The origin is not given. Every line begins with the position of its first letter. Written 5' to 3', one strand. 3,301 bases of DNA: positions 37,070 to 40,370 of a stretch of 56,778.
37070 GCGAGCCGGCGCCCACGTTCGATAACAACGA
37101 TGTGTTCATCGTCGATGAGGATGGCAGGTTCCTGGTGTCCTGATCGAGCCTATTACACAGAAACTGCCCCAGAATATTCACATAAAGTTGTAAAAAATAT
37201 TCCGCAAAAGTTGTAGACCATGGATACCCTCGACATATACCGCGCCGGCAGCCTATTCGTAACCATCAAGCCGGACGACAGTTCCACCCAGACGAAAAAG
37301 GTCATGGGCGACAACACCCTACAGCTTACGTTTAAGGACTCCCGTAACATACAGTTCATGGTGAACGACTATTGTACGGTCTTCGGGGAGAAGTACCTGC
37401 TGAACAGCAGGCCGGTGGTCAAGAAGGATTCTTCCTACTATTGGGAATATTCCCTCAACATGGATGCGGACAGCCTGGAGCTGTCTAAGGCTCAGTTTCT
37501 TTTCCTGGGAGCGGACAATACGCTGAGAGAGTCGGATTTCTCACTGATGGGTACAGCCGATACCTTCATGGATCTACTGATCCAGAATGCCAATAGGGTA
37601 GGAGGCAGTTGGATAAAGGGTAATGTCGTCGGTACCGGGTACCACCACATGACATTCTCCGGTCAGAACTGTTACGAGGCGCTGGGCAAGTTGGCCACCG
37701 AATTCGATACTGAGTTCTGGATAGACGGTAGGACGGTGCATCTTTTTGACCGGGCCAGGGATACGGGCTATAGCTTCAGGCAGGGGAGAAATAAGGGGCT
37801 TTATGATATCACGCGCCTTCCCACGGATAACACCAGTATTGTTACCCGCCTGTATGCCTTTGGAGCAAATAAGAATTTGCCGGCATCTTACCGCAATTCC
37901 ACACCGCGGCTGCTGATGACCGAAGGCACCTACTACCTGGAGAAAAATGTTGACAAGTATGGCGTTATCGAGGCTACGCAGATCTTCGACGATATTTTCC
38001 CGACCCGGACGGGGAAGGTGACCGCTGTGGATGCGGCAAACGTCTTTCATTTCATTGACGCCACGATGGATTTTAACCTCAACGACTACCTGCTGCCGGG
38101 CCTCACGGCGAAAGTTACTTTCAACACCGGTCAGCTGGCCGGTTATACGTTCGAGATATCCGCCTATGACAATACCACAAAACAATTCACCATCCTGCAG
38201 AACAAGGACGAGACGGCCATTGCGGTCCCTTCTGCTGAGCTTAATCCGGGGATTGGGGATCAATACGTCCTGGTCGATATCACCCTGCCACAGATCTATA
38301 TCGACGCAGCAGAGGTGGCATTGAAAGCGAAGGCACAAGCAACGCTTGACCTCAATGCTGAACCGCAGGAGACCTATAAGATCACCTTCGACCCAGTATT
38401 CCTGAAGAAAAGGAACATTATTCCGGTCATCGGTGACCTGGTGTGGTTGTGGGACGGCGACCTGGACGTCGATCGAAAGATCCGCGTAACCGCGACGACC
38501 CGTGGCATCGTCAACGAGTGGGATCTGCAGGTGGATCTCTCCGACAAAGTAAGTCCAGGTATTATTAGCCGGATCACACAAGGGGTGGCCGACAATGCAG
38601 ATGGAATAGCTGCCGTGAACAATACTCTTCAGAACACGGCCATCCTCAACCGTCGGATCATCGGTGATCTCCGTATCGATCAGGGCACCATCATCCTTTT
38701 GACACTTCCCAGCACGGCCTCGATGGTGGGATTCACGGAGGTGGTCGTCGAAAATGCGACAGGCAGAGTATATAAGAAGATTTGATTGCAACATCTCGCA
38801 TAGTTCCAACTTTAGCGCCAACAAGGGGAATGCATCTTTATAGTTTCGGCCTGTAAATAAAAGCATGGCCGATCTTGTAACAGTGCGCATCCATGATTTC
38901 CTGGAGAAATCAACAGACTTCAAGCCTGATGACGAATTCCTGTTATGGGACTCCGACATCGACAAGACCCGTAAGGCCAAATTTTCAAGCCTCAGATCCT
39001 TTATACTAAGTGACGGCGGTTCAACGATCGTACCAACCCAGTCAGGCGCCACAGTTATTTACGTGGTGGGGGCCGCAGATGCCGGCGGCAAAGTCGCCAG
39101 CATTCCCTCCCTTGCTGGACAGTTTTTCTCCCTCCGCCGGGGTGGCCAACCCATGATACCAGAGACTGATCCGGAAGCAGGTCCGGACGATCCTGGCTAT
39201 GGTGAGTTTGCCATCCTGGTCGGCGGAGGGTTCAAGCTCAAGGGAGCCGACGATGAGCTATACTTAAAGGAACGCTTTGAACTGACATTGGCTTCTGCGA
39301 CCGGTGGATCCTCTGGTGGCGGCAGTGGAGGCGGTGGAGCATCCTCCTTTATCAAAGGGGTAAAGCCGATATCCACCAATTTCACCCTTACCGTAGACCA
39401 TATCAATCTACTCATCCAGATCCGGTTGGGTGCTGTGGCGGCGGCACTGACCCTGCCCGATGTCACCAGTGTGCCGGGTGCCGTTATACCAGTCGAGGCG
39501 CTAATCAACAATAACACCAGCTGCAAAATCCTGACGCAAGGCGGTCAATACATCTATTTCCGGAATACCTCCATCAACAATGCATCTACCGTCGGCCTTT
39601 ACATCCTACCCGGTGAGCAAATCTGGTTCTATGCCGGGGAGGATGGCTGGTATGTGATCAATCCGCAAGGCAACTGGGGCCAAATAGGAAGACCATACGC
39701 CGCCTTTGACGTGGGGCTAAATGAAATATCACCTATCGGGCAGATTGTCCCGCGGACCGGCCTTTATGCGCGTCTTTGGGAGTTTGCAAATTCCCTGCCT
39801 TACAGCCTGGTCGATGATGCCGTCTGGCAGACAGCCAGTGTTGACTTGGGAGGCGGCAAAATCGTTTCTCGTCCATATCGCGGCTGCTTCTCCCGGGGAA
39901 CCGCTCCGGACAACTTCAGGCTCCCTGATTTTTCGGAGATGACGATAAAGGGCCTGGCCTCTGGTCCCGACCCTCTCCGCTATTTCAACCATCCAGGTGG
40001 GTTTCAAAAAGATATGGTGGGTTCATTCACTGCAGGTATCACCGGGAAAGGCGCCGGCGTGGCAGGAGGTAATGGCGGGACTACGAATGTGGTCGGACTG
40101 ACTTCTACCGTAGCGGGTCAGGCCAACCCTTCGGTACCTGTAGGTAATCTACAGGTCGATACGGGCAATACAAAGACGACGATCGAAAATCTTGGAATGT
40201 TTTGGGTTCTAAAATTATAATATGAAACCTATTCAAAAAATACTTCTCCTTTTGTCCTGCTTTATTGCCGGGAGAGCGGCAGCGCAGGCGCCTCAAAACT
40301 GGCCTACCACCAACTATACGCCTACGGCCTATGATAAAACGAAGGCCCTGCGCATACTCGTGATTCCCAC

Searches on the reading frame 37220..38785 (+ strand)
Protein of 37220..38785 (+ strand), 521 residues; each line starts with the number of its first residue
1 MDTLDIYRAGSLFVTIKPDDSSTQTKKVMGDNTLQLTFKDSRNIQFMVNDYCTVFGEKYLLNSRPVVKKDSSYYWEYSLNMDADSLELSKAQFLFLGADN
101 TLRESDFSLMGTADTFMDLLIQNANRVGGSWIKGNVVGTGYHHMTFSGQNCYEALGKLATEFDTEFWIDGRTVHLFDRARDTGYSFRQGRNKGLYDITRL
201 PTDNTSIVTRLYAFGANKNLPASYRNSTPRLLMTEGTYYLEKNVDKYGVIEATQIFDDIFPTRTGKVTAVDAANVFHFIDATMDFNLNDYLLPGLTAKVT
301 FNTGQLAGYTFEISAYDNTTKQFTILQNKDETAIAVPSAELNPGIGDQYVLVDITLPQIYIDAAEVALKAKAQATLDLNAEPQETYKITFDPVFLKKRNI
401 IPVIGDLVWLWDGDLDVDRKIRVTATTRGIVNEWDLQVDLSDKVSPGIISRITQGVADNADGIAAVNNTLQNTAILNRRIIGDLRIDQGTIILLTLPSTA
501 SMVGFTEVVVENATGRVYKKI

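Call 10: search_protein_families(library=ncbifam, proteins=[window:37220-38785:+], max_evalue=0.01)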
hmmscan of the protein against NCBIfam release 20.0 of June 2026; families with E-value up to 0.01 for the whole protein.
window:37220-38785:+ (521 aa): 1 family
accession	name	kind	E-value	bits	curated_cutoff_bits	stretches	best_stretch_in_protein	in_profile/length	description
TIGR01665.1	put_anti_recept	subfamily_domain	7.6e-08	31.9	26.75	0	164-219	142-195/316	phage tail spike protein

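Call 47: search_protein_families(library=phrogs, proteins=[window:37220-38785:+], max_evalue=0.001)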
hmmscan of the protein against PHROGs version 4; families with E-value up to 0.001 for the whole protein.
window:37220-38785:+ (521 aa): 9 families
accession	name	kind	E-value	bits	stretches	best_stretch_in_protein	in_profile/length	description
phrog_19846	-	unknown function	1.9e-117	394.5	1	18-458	22-483/1272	-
phrog_17422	-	unknown function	8.8e-73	246.6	1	10-475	9-493/961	-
phrog_22546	-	unknown function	1e-65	223.2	1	9-461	9-483/1386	-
phrog_15074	-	unknown function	1.3e-58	199.4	2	241-468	281-526/1773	-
phrog_31303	-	unknown function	1.5e-50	172.8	1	21-463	27-499/980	-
phrog_26019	-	unknown function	1.6e-45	156.2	1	5-464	9-497/1347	-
phrog_1067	-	head and packaging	1.4e-09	38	1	145-262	146-256/991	minor head protein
phrog_3475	-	tail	0.00016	20.9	0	127-217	510-600/841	minor tail protein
phrog_22322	-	tail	0.00078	19.1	0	368-459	266-358/562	tail protein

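Call 64: search_dna_similar(query=window:37220-38785:+, collection=phages, mode=protein, max_rows=15)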
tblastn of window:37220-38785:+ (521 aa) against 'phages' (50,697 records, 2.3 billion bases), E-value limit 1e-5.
Records with a match: 75; places in all: 75; records where one place covers at least 80% of the query: 56.
Best place of each record, by identity: <60% 75.
By first word of the organism name: Bacteroides 28; Bacteriophage 16; Riemerella 14; Porphyromonas 12; Elizabethkingia 1; Phage 1; Shigella 1; Phocaeicola 1; Dulem 1.
By host as written in the record: - 30; Riemerella sp. 5; Porphyromonas gingivalis ATCC 49417 2; Bacteroides xylanisolvens HM7 2; Bacteroides koreensis HM3 2; Riemerella anatipestifer 2; Elizabethkingia anophelis 1; Bacteroides caecimuris 1; and 30 more.
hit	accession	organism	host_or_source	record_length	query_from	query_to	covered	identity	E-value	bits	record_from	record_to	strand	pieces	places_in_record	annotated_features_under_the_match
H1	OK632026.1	Elizabethkingia phage TCUEAP3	Elizabethkingia anophelis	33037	5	442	84%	41.4%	3e-90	308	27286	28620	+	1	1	tail fiber protein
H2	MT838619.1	Bacteriophage sp.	human fecal samples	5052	4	456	87%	34.8%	2e-66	238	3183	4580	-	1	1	record has no annotation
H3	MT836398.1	Bacteriophage sp.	human fecal samples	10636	4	457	87%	29.9%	3e-45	176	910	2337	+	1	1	record has no annotation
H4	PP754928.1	Porphyromonas phage phage005b_ATCC49417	Porphyromonas gingivalis ATCC 49417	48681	21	470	86%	29.8%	2e-42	168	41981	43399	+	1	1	tail protein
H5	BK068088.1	Porphyromonas phage phage005a_ATCC49417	Porphyromonas gingivalis ATCC 49417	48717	21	470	86%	29.8%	2e-42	168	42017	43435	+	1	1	tail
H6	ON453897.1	Bacteroides phage Versailles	Bacteroides caecimuris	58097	1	458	88%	28.9%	2e-36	150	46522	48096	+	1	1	hypothetical protein | tail protein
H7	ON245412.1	Phage vB_RanS_PJN03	sewage water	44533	3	458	88%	28.6%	6e-40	160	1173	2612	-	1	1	tail protein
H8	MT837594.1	Bacteriophage sp.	human fecal samples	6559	16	458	85%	29.4%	5e-41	164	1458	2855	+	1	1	record has no annotation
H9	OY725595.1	Bacteroides phage p00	-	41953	2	458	88%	28.5%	3e-40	161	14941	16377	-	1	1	hypothetical protein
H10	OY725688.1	Bacteroides phage p00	-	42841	2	458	88%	28.5%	3e-40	161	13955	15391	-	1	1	hypothetical protein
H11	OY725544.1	Bacteroides phage p00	-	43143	2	458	88%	28.5%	3e-40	161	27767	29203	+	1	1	hypothetical protein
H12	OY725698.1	Bacteroides phage p00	-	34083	2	458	88%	28.5%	3e-40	161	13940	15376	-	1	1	hypothetical protein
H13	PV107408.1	Bacteroides phage jmh72_hp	Bacteroides thetaiotaomicron jmh72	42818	2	458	88%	28.5%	3e-40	161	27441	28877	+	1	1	similar to minor tail protein; derived using Geneious Prime 2024.0.4 ...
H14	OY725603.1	Bacteroides phage p00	-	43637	2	458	88%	28.5%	3e-40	161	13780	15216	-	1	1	hypothetical protein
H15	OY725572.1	Bacteroides phage p00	-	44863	2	458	88%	28.5%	3e-40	161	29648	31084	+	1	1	hypothetical protein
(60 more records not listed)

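Call 66: get_annotated_region(hit=H4, flank=7000)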
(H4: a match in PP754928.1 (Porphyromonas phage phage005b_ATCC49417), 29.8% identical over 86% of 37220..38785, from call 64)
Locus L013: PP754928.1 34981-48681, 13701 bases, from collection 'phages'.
description: Porphyromonas phage phage005b_ATCC49417, complete genome.
organism: Porphyromonas phage phage005b_ATCC49417 (NCBI taxid 3144280)
taxonomy: Viruses
host: Porphyromonas gingivalis ATCC 49417; source: human; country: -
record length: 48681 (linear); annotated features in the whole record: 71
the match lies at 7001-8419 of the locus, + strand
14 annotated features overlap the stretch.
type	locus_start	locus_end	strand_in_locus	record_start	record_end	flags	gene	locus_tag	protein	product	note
CDS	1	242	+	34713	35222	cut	-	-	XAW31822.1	major tail protein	-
CDS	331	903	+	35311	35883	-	-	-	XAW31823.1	hypothetical protein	-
CDS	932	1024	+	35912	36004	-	-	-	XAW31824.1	hypothetical protein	-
CDS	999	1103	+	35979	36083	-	-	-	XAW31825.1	hypothetical protein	-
CDS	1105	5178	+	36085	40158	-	-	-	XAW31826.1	tail tape measure protein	-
CDS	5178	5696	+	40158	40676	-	-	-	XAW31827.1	hypothetical protein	-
CDS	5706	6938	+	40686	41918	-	-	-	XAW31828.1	distal tail protein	-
CDS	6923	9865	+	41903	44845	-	-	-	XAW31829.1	tail protein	-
CDS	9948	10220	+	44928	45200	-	-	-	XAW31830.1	hypothetical protein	-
CDS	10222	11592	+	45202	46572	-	-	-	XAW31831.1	tail protein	-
CDS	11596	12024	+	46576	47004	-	-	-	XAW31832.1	hypothetical protein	-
CDS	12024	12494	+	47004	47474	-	-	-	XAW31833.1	holin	-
CDS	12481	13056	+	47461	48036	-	-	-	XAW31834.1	endolysin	-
CDS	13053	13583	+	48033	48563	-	-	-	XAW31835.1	spanin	-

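Call 67: get_annotated_region(hit=H1, flank=7000)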
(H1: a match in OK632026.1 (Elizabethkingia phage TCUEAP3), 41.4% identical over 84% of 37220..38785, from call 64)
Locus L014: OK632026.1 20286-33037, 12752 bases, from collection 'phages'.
description: Elizabethkingia phage TCUEAP3, complete genome.
organism: Elizabethkingia phage TCUEAP3 (NCBI taxid 2894303)
taxonomy: Viruses; Duplodnaviria; Heunggongvirae; Uroviricota; Caudoviricetes
host: Elizabethkingia anophelis; source: wastewater samples; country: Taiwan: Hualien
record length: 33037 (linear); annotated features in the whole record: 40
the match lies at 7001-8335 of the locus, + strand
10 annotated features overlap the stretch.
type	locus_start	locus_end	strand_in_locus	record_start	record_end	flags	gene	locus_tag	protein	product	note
CDS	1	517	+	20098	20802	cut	-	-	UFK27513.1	hypothetical protein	-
CDS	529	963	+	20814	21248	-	-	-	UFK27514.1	hypothetical protein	-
CDS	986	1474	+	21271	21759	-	-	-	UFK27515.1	hypothetical protein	-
CDS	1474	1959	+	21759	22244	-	-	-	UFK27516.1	hypothetical protein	-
CDS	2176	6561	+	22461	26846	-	-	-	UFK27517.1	tape measure domain protein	-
CDS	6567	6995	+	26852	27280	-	-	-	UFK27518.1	tail protein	-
CDS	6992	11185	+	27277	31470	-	-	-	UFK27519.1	tail fiber protein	-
CDS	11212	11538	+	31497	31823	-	-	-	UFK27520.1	tail protein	-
CDS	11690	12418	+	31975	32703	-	-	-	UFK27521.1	DNA modification protein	DNA modification protein Mom; acetyltransferase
CDS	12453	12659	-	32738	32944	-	-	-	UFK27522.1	hypothetical protein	-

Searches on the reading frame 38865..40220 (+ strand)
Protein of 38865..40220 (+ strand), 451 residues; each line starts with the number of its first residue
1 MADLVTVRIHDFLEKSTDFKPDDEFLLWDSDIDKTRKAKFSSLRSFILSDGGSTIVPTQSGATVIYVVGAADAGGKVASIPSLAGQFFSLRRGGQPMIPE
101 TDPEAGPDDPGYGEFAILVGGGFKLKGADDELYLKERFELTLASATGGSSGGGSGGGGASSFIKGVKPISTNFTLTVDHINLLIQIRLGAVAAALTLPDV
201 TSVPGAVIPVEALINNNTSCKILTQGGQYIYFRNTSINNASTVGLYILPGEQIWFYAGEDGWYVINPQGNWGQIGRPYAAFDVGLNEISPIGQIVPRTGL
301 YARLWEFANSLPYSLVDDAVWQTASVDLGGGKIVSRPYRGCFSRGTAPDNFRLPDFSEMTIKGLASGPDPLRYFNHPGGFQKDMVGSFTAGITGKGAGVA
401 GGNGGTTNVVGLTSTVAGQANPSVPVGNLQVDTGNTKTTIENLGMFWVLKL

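Call 5: search_protein_families(library=pfam, proteins=[window:38865-40220:+], max_evalue=0.01)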
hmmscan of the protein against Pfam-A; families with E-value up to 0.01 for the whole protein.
window:38865-40220:+ (451 aa): 0 families

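Call 6: search_protein_families(library=phrogs, proteins=[window:38865-40220:+], max_evalue=0.01)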
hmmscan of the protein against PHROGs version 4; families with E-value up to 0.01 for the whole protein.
window:38865-40220:+ (451 aa): 0 families

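Call 10: search_protein_families(library=ncbifam, proteins=[window:38865-40220:+], max_evalue=0.01)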
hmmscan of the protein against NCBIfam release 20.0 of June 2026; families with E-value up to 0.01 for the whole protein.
window:38865-40220:+ (451 aa): 0 families

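Call 19: search_protein_families(library=pfam, proteins=[window:38865-40220:+], max_evalue=1)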
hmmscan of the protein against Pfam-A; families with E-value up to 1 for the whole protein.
window:38865-40220:+ (451 aa): 0 families
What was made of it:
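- On T9SS cargo: No NCBIfam or Pfam hit (calls 5, 10, 19).
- Checked: Pfam did not detect a Collar domain (calls 5, 19).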

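Call 65: search_dna_similar(query=window:38865-40220:+, collection=phages, mode=protein, max_rows=15)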
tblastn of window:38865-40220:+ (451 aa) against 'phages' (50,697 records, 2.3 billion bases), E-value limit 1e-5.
Records with a match: 1; places in all: 1; records where one place covers at least 80% of the query: 0.
Best place of each record, by identity: <60% 1.
By first word of the organism name: Pseudanabaena 1.
By host as written in the record: Pseudanabaena sp. 1.
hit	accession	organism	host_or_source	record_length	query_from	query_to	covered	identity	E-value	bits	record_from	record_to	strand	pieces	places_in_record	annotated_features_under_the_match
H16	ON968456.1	Pseudanabaena phage Pan5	Pseudanabaena sp.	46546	163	386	50%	28.0%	1e-7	60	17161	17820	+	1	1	receptor-binding domain of short tail fiber protein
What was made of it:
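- Checked: Its only phage match is annotated 'receptor-binding domain of short tail fiber protein' (call 65).
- An RBP candidate without a signal peptide (g0) exists, so the virion does not obviously need g1-g3 (call 65). An RBP candidate without a signal peptide (g0) exists (call 65).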
